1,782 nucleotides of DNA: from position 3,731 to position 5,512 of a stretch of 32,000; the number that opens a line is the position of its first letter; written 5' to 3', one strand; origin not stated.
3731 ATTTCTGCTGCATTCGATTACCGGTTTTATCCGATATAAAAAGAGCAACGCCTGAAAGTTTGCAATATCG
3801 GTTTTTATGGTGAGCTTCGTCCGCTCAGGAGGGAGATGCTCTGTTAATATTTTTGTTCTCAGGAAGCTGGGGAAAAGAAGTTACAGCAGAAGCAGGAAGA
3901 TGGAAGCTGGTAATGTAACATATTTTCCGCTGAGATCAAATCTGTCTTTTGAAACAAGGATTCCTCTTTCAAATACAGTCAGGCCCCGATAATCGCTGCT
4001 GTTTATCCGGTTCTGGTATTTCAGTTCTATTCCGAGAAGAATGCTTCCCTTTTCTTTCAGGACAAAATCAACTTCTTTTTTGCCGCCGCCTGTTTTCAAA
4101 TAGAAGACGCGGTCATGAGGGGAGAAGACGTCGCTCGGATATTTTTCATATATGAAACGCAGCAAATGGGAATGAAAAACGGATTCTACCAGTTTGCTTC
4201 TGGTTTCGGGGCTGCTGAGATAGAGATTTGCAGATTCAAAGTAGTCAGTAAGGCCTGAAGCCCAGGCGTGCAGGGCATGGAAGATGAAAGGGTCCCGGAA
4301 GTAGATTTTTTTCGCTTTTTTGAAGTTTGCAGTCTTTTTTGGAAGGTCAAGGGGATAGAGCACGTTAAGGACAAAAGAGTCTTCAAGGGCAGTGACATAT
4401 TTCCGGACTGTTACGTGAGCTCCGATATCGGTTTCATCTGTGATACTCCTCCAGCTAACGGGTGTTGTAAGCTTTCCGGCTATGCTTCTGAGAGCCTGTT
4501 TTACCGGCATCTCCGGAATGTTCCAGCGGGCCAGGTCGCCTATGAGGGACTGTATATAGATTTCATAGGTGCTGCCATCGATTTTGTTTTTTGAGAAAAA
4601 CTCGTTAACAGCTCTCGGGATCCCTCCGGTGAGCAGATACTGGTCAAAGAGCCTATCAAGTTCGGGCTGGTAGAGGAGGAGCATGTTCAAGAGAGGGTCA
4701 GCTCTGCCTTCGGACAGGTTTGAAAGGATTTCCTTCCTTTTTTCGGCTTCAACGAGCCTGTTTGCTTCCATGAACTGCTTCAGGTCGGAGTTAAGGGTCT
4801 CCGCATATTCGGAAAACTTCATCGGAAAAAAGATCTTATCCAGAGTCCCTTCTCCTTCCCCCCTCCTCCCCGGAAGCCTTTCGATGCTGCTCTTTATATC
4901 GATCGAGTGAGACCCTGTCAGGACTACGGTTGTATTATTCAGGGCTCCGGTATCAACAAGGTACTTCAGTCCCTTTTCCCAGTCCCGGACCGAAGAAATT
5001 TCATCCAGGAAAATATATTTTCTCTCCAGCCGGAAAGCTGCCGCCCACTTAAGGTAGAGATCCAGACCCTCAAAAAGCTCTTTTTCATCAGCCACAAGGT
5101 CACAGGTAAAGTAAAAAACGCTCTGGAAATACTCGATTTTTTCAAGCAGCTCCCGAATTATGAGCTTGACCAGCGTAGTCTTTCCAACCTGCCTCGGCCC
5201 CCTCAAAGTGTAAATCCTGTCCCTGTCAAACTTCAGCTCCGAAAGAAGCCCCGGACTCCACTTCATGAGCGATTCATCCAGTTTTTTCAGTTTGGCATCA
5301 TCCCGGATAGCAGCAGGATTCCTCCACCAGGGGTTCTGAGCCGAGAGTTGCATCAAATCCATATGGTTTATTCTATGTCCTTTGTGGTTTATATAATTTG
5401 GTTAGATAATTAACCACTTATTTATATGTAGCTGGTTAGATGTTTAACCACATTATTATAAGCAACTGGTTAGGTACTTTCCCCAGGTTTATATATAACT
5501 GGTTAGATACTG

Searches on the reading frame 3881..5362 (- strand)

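Call 8: search_protein_families(library=pfam, proteins=[window:3881-5362:-], max_evalue=0.01)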
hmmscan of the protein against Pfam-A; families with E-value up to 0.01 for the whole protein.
window:3881-5362:- (493 aa): 4 families
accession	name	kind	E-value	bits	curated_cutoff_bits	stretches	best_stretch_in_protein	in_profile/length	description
PF13173.12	AAA_14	-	1.9e-26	93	27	1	48-186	2-128/129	AAA domain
PF13635.12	DUF4143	-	7e-15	55.6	28.1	1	287-449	16-159/160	Domain of unknown function (DUF4143)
PF01637.24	ATPase_2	-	0.0025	18.1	33.2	1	43-85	15-55/225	ATPase domain predominantly from Archaea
PF13401.12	AAA_22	-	0.0036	18.1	27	0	47-98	4-52/130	AAA domain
